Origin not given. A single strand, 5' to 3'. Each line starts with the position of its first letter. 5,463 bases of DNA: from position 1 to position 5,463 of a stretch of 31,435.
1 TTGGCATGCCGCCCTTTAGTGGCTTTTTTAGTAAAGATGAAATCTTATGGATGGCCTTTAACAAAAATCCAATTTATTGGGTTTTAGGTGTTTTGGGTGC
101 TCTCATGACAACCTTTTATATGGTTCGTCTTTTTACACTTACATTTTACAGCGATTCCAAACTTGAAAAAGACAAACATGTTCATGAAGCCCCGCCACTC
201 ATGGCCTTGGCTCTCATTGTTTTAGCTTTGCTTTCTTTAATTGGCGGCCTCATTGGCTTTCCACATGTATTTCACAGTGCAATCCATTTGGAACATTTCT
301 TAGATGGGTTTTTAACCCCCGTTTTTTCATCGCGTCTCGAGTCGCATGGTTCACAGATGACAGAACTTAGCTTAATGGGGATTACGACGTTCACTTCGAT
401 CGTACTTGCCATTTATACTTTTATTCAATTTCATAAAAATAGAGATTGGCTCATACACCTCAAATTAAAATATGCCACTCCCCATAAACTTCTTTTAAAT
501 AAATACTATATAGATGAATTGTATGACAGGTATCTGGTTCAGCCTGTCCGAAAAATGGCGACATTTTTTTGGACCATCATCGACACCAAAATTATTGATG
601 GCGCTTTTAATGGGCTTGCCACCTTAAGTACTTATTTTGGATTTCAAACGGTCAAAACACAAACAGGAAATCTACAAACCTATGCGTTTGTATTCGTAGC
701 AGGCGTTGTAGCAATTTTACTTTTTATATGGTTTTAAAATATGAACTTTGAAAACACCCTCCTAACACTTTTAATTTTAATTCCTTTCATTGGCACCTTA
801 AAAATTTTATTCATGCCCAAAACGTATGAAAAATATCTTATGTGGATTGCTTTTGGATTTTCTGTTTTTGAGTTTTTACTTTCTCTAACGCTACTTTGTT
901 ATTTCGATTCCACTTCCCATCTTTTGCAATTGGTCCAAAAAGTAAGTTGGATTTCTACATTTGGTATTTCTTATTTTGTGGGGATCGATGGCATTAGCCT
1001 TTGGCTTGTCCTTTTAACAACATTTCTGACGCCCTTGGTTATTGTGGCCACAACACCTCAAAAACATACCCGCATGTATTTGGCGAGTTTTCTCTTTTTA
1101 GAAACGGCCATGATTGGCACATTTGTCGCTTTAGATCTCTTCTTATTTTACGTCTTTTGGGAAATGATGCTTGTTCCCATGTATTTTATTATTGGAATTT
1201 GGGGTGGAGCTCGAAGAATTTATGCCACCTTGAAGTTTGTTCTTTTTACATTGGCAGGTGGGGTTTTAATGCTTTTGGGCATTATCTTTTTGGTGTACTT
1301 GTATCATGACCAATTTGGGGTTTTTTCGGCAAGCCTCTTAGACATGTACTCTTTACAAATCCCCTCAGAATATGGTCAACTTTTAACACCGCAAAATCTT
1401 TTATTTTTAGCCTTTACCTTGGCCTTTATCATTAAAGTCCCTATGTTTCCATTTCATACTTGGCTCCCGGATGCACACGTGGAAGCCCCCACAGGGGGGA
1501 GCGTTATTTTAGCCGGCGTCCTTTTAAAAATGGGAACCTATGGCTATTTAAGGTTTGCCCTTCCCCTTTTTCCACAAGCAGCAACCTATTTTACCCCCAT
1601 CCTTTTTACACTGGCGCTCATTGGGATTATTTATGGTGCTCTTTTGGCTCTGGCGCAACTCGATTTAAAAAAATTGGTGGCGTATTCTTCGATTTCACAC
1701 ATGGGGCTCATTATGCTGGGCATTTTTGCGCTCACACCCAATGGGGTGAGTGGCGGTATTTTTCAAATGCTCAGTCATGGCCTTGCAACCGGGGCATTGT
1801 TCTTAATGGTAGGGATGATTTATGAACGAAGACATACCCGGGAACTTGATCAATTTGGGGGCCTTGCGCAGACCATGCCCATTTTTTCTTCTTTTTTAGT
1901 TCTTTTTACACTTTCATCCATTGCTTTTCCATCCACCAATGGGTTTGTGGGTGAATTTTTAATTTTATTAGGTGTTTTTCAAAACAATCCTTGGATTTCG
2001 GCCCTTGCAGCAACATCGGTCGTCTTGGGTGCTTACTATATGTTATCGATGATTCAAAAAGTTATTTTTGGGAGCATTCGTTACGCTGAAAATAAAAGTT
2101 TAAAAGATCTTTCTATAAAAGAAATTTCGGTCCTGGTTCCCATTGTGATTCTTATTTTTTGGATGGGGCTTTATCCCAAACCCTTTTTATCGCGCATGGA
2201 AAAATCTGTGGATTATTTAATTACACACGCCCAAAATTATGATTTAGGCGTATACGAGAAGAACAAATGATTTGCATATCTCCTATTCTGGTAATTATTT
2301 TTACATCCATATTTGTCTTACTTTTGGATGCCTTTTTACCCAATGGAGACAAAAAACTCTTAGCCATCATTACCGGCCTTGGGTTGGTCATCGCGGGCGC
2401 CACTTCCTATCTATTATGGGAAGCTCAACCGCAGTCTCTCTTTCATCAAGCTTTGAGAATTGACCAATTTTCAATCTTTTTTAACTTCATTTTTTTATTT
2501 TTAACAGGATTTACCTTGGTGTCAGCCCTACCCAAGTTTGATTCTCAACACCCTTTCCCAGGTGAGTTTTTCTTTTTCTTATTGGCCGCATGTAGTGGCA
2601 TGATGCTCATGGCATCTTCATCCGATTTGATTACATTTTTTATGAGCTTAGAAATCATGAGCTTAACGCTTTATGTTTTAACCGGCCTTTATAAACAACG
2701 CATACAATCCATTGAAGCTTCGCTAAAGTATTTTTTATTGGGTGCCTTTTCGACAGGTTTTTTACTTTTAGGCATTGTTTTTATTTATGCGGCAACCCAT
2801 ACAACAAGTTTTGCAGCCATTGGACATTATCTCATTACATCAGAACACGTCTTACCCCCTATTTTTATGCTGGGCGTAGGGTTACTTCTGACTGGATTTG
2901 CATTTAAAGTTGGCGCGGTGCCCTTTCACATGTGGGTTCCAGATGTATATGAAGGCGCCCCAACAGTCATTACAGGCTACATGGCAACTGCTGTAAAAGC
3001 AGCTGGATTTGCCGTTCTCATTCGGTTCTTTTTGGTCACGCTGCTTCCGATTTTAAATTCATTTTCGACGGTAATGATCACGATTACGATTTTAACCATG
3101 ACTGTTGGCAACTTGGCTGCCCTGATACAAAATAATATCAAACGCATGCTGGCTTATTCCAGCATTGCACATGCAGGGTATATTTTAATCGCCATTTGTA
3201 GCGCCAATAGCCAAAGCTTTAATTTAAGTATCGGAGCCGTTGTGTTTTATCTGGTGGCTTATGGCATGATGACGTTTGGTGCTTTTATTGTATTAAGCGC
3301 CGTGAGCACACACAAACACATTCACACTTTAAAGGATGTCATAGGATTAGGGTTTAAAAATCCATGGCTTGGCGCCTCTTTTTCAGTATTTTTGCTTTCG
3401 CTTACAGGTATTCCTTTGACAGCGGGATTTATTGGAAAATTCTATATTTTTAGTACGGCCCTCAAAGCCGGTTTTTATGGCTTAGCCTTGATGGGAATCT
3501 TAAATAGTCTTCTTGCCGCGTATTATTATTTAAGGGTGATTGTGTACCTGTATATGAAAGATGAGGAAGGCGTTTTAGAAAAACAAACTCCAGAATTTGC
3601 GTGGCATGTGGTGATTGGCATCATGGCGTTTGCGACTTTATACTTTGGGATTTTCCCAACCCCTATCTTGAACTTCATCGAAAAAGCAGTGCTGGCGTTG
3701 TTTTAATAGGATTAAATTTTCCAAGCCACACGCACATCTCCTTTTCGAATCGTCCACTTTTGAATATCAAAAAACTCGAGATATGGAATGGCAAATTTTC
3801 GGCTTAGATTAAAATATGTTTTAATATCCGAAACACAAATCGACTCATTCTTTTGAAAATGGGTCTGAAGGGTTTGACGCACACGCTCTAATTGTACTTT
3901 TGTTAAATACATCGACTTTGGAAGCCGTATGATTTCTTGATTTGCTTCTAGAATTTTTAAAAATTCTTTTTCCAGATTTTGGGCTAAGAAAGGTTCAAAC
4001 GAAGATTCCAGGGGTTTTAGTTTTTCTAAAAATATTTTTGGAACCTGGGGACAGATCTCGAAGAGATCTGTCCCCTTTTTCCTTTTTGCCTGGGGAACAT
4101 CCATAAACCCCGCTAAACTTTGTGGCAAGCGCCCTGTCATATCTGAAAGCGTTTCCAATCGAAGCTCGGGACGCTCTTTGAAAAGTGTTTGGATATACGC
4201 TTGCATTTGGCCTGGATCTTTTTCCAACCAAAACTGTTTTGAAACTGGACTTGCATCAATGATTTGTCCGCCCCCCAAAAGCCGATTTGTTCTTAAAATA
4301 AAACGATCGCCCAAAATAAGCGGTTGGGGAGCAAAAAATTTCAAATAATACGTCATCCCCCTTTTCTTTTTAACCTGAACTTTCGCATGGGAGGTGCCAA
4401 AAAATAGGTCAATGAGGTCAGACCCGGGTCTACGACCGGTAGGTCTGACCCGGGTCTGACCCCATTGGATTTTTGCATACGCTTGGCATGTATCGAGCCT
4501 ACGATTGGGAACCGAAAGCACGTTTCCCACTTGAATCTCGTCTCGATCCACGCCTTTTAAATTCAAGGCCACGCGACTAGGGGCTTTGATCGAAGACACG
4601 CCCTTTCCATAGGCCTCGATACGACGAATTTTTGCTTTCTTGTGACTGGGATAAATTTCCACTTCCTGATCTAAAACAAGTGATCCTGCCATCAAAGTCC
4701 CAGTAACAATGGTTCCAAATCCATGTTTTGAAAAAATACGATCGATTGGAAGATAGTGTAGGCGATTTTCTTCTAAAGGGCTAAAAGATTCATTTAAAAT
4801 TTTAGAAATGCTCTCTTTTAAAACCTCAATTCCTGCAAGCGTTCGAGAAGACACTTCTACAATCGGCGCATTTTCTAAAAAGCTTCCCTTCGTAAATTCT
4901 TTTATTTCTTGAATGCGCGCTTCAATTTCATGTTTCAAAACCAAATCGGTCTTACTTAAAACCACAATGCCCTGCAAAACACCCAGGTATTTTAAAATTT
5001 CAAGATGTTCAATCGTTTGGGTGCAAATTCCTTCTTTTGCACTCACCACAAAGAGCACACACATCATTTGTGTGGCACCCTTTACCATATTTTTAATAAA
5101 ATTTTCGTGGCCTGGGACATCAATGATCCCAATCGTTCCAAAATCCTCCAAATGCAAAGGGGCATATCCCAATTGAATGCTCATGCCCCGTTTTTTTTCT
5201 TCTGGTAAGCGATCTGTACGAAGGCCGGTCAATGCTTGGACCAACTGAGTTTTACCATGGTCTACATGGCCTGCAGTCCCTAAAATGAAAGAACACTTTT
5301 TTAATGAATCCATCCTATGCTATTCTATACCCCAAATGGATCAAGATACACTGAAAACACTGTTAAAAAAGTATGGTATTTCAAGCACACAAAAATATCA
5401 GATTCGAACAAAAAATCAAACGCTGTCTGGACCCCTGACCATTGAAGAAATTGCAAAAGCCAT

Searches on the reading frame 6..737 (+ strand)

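Call 53: search_protein_families(library=pfam, proteins=[window:6-737:+])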
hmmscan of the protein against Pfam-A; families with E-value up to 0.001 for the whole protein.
window:6-737:+ (243 aa): 1 family
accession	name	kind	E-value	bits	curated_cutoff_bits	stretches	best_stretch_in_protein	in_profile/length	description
PF01010.25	Proton_antipo_C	-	4.7e-06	26.8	26.8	0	53-137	87-168/243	NADH-dehyrogenase subunit F, TMs, (complex I) C-terminus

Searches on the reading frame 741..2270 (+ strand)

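Call 53: search_protein_families(library=pfam, proteins=[window:741-2270:+])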
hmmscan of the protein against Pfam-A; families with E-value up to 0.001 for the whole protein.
window:741-2270:+ (509 aa): 1 family
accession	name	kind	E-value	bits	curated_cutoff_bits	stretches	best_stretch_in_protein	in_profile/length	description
PF00361.26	Proton_antipo_M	-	1.1e-76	258.3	21.5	1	130-429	1-293/294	NADH:quinone oxidoreductase/Mrp antiporter, TM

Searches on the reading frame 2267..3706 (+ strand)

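Call 53: search_protein_families(library=pfam, proteins=[window:2267-3706:+])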
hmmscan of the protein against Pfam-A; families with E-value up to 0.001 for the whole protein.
window:2267-3706:+ (479 aa): 1 family
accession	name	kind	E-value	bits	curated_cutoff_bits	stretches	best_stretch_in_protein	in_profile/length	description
PF00361.26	Proton_antipo_M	-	8.2e-69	232.5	21.5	1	118-416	1-293/294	NADH:quinone oxidoreductase/Mrp antiporter, TM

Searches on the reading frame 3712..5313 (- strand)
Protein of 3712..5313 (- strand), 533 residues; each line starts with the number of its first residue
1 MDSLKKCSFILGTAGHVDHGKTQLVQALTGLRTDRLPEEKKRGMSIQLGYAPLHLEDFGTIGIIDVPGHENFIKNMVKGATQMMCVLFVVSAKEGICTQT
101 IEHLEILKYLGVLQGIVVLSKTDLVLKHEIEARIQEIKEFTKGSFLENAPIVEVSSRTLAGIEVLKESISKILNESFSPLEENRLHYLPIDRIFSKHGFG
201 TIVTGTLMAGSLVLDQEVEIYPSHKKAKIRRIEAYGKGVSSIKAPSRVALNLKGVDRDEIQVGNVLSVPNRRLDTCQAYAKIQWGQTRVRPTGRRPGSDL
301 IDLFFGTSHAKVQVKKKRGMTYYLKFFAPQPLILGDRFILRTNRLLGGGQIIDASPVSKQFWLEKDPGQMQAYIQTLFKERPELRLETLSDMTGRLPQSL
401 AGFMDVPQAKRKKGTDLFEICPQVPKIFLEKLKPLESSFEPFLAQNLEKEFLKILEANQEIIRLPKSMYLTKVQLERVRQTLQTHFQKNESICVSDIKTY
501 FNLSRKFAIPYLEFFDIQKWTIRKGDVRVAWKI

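Call 4: search_protein_families(library=pfam, proteins=[window:3712-5313:-])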
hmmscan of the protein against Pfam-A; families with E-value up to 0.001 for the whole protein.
window:3712-5313:- (533 aa): 4 families
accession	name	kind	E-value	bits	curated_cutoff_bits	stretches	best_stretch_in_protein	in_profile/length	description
PF00009.33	GTP_EFTU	-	3.5e-30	105.4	26.5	1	10-173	5-186/188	Elongation factor Tu GTP binding domain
PF09107.17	SelB-wing_3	-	1.1e-16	60.6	23.2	1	485-529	2-46/47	Elongation factor SelB, winged helix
PF03144.31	GTP_EFTU_D2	-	4.3e-09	37.1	30.3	1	200-266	1-72/73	Elongation factor Tu domain 2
PF01926.29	MMR_HSR1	-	0.00048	20.7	21.9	0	13-108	4-101/113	50S ribosome-binding GTPase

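Call 5: search_protein_families(library=ncbifam, proteins=[window:3712-5313:-])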
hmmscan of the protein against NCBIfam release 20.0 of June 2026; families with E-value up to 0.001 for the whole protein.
window:3712-5313:- (533 aa): 34 families (the best 25 are shown)
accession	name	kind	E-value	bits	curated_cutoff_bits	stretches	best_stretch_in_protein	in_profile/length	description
TIGR00475.1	selB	equivalog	4.1e-86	289.9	242.25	2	10-383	2-369/581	selenocysteine-specific translation elongation factor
NF003077.0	PRK04000.1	equivalog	3.4e-45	154.9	315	2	60-231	86-264/412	translation initiation factor IF-2 subunit gamma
TIGR03680.1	eif2g_arch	equivalog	3.4e-44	151.7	514.5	2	60-231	82-260/407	translation initiation factor IF-2 subunit gamma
NF009373.0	PRK12736.1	subfamily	4.5e-39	134.3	452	1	9-270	13-297/394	elongation factor Tu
NF000766.0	PRK00049.1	subfamily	7.1e-38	130.4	449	1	8-270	12-299/396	elongation factor Tu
TIGR00485.1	EF-Tu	equivalog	4e-36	124.6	522.4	1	8-271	12-298/394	elongation factor Tu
NF009372.0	PRK12735.1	subfamily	2.2e-35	122.3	479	1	8-270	12-299/396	elongation factor Tu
NF008969.0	PRK12317.1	subfamily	1e-33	116.6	502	1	34-271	61-312/426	elongation factor 1-alpha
TIGR00483.1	EF-1_alpha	equivalog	3.8e-24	84.9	540.1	1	33-276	60-318/427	translation elongation factor EF-1 subunit alpha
TIGR02034.1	CysN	subfamily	2.2e-19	69.8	336.1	1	31-288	53-319/406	sulfate adenylyltransferase, large subunit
NF003478.0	PRK05124.1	equivalog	1.2e-17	63.7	590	1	30-165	79-213/475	sulfate adenylyltransferase subunit CysN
NF004035.0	PRK05506.1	subfamily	1.4e-17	63.3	715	1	30-287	76-342/632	bifunctional sulfate adenylyltransferase subunit 1/adenylylsulfate kinase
TIGR00487.1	IF-2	equivalog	1.4e-15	57.1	424.4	1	10-169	89-245/587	translation initiation factor IF-2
NF012153.1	tet_protect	equivalog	5.3e-12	44.8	775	1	15-121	31-126/614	tetracycline resistance ribosomal protection protein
NF009381.0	PRK12740.1-5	subfamily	3.5e-11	42.2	583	1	33-167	49-180/692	elongation factor G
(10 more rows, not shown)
